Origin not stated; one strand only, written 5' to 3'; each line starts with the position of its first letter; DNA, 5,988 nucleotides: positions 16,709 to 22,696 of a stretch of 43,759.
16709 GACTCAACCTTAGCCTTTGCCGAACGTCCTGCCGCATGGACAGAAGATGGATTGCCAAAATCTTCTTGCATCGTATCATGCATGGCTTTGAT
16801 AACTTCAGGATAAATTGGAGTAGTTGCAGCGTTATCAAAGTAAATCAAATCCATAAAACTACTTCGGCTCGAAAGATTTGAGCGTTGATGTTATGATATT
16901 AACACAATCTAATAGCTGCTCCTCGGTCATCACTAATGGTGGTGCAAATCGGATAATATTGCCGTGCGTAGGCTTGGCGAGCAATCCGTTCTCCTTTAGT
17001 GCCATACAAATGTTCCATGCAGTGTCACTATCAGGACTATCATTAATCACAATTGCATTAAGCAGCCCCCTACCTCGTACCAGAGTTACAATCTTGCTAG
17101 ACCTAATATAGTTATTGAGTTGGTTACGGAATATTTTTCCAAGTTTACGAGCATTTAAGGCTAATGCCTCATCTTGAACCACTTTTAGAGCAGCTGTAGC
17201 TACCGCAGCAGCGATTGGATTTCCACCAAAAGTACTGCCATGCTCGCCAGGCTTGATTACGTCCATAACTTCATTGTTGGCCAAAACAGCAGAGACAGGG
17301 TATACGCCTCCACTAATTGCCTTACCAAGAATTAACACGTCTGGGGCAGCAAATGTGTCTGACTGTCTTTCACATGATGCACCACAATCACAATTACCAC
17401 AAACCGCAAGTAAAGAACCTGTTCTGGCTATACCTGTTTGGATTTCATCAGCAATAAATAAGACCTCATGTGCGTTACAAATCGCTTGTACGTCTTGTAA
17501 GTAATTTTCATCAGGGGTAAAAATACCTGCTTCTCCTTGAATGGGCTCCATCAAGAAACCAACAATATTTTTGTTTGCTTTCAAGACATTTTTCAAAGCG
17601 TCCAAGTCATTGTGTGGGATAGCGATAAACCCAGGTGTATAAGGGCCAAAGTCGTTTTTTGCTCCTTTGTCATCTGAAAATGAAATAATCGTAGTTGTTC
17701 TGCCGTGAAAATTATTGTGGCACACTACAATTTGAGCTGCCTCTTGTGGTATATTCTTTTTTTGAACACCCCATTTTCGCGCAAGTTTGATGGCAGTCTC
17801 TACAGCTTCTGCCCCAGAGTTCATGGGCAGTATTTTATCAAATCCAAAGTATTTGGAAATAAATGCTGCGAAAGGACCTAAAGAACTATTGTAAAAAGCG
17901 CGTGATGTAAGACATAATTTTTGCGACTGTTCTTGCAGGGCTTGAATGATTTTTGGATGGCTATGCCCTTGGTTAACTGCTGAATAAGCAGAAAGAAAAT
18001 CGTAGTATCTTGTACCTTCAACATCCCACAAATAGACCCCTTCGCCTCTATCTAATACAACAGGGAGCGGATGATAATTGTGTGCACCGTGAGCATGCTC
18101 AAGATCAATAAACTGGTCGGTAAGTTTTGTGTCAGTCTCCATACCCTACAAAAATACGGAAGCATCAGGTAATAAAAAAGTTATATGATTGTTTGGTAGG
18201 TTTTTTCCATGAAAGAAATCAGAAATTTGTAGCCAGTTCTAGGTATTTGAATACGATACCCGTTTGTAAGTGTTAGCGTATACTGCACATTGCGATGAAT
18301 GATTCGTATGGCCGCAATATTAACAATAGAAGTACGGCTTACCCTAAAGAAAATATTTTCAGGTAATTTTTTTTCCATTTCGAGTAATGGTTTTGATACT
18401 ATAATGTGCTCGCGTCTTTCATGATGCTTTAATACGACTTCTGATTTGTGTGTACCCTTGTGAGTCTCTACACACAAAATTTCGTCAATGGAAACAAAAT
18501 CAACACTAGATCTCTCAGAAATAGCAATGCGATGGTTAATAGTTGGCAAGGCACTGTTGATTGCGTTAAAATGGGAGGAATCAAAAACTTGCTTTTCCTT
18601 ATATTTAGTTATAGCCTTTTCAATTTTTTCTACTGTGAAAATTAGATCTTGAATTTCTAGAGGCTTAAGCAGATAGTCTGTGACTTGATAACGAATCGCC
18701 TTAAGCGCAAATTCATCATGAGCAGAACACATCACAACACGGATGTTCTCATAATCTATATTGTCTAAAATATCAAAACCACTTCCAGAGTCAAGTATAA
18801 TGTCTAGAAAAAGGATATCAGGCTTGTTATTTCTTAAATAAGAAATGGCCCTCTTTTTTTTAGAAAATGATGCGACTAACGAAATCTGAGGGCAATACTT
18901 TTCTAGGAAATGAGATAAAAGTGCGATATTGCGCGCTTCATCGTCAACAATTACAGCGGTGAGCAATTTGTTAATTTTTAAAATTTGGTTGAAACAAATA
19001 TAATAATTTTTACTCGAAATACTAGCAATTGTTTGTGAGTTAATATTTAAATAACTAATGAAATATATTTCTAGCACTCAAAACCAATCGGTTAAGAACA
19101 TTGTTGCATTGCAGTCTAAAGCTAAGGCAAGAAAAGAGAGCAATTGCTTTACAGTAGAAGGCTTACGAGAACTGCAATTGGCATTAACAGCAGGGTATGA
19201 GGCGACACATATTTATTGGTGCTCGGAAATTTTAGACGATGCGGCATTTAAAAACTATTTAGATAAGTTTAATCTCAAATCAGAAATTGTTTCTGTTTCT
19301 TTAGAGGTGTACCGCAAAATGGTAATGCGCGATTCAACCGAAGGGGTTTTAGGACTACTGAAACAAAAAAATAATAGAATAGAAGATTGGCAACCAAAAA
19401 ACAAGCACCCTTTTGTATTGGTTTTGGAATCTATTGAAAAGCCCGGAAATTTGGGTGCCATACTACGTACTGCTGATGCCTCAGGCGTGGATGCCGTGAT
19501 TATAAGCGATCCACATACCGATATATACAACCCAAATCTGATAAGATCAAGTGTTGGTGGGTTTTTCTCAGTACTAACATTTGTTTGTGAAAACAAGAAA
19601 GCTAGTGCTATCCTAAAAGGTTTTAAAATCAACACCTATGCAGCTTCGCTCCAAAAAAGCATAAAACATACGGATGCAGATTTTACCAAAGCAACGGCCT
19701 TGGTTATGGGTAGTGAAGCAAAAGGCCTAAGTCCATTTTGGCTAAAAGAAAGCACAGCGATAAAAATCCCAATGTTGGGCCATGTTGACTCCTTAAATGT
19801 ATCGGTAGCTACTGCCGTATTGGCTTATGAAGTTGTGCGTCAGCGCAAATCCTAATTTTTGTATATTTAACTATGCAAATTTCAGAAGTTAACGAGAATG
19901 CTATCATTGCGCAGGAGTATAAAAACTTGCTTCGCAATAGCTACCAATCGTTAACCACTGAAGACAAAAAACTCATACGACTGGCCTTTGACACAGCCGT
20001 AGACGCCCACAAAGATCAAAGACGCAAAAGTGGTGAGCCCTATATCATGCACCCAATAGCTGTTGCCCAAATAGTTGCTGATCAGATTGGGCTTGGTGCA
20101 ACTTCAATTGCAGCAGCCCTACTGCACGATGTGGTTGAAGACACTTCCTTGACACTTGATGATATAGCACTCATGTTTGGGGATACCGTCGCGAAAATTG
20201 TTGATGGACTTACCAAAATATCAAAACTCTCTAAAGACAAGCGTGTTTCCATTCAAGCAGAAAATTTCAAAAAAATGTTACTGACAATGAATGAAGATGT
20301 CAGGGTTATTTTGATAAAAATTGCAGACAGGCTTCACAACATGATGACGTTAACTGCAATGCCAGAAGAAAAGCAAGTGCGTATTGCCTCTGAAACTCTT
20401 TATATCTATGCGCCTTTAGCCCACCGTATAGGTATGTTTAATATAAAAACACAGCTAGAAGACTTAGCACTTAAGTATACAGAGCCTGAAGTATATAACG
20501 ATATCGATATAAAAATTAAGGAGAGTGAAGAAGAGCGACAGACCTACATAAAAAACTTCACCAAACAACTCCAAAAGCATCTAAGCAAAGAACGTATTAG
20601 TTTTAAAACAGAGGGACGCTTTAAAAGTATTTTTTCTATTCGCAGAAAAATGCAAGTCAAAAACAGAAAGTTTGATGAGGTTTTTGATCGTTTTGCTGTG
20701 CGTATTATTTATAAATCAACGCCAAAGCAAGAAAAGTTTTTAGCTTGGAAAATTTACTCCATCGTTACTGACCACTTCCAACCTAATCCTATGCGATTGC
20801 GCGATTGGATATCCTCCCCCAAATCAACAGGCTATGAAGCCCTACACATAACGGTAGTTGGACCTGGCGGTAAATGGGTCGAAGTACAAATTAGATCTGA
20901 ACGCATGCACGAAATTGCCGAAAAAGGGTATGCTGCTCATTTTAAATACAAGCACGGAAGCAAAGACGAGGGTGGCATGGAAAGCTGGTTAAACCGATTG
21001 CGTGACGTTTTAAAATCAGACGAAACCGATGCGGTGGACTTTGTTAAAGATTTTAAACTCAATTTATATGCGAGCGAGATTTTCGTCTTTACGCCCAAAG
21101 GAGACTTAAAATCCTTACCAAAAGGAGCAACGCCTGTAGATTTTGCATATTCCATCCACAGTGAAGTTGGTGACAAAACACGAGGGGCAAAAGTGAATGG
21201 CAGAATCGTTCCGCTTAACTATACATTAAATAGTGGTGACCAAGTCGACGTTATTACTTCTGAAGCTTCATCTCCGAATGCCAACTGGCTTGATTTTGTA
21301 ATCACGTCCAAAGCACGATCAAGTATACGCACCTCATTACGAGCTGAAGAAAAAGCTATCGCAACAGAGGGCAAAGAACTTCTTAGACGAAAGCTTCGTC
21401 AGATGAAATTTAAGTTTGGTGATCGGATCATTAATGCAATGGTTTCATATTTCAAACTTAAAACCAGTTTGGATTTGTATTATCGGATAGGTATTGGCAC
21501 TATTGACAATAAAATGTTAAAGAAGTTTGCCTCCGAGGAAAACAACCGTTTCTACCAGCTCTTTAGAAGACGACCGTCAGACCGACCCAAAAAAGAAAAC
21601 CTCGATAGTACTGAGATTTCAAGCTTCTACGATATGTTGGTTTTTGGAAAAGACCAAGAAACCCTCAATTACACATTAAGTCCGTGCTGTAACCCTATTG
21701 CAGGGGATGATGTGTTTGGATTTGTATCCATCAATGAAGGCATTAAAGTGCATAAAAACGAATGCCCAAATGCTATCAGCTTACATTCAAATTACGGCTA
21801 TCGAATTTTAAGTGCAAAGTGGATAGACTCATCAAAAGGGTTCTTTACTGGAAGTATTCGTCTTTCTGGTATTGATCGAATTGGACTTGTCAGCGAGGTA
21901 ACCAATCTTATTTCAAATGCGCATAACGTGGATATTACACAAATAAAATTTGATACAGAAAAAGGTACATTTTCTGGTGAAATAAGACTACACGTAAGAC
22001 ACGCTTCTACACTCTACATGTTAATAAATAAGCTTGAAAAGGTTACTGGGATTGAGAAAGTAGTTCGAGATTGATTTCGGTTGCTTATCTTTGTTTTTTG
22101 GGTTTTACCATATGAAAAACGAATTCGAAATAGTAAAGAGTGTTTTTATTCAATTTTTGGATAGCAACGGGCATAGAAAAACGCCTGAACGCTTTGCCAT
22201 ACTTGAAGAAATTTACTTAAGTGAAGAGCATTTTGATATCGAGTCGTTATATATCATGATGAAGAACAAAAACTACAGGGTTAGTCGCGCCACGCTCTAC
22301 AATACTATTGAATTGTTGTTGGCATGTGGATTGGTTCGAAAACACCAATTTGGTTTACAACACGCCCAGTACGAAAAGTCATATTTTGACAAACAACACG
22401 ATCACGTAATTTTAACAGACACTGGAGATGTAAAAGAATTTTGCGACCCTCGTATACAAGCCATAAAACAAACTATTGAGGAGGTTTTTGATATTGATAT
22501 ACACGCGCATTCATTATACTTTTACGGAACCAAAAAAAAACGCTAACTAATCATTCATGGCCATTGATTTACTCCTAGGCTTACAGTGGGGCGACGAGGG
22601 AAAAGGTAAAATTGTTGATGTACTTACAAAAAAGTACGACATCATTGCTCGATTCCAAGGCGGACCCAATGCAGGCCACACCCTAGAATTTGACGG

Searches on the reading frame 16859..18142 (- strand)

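Call 8: search_protein_families(library=pfam, proteins=[window:16859-18142:-], max_evalue=0.0001)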
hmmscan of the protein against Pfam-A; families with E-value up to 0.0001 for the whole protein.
window:16859-18142:- (427 aa): 1 family
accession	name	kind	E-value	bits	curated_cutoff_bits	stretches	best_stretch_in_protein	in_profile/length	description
PF00202.27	Aminotran_3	-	1.2e-117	393.4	30.5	1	20-420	3-402/403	Aminotransferase class-III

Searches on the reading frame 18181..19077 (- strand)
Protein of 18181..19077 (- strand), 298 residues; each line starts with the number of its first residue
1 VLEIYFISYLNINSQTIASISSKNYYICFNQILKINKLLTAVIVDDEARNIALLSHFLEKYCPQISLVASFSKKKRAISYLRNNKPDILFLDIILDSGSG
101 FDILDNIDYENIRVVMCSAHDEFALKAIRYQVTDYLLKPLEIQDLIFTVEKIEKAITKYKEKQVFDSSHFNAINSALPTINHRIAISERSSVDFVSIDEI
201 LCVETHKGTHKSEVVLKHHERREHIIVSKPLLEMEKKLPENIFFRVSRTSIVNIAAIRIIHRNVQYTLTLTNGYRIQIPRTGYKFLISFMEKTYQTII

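Call 8: search_protein_families(library=pfam, proteins=[window:18181-19077:-], max_evalue=0.0001)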
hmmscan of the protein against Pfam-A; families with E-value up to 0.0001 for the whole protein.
window:18181-19077:- (298 aa): 2 families
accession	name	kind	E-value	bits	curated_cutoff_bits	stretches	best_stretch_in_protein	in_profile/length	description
PF00072.30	Response_reg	-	1.7e-17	64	30.2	1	42-147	2-108/111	Response regulator receiver domain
PF04397.21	LytTR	-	2.9e-12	47.1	22.6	1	194-285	5-92/98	LytTr DNA-binding domain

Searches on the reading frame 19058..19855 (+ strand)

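Call 8: search_protein_families(library=pfam, proteins=[window:19058-19855:+], max_evalue=0.0001)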
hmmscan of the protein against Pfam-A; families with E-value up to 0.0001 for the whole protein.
window:19058-19855:+ (265 aa): 2 families
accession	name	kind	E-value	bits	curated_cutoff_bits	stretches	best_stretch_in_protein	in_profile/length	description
PF00588.24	SpoU_methylase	-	7.7e-34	117.3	29.7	1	119-257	2-142/142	SpoU rRNA Methylase family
PF22435.1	MRM3-like_sub_bind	-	6.4e-15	55.8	27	1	9-99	1-84/84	MRM3-like substrate binding domain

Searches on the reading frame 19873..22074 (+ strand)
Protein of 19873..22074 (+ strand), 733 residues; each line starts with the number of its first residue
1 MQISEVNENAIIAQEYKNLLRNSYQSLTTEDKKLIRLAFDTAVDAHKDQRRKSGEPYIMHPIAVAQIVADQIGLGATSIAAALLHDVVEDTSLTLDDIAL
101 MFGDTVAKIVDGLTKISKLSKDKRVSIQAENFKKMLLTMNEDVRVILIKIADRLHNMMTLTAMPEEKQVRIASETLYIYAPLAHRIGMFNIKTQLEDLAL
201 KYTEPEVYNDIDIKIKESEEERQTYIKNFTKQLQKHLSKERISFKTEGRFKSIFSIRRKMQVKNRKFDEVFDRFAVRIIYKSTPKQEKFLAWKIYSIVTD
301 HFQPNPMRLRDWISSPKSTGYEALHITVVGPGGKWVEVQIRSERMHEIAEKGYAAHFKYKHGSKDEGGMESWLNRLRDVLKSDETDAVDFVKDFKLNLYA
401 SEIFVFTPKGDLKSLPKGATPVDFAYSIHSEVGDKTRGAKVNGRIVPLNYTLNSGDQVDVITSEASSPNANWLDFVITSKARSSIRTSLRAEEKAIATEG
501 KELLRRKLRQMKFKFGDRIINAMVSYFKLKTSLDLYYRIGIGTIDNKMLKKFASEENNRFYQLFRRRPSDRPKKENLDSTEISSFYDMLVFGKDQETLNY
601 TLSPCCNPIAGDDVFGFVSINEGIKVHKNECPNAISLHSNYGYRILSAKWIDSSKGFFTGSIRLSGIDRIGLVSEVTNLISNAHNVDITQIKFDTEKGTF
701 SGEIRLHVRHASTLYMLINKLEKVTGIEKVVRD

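Call 8: search_protein_families(library=pfam, proteins=[window:19873-22074:+], max_evalue=0.0001)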
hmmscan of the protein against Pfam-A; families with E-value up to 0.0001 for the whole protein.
window:19873-22074:+ (733 aa): 6 families
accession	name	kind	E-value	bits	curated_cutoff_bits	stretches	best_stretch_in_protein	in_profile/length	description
PF13328.12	HD_4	-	9.9e-47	159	27.2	1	38-188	1-155/156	HD domain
PF04607.23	RelA_SpoT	-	1.9e-30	105.9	27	1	248-363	1-112/113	Region found in RelA / SpoT proteins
PF02824.27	TGS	-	1e-23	83.6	22.2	1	403-462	1-60/60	TGS domain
PF13291.12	ACT_4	-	7.7e-16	59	27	1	657-732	4-80/80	ACT domain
PF01966.28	HD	-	1.1e-08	35.8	22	1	58-157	2-116/116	HD domain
PF19296.4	RelA_AH_RIS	-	7.7e-07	29.8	23.8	1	475-558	3-87/185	RelA/SpoT, AH and RIS domains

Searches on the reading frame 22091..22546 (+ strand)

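Call 8: search_protein_families(library=pfam, proteins=[window:22091-22546:+], max_evalue=0.0001)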
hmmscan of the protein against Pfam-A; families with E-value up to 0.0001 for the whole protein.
window:22091-22546:+ (151 aa): 1 family
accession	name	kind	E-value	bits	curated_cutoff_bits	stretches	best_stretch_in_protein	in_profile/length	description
PF01475.25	FUR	-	6e-25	88.2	23.1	1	26-145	2-121/121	Ferric uptake regulator family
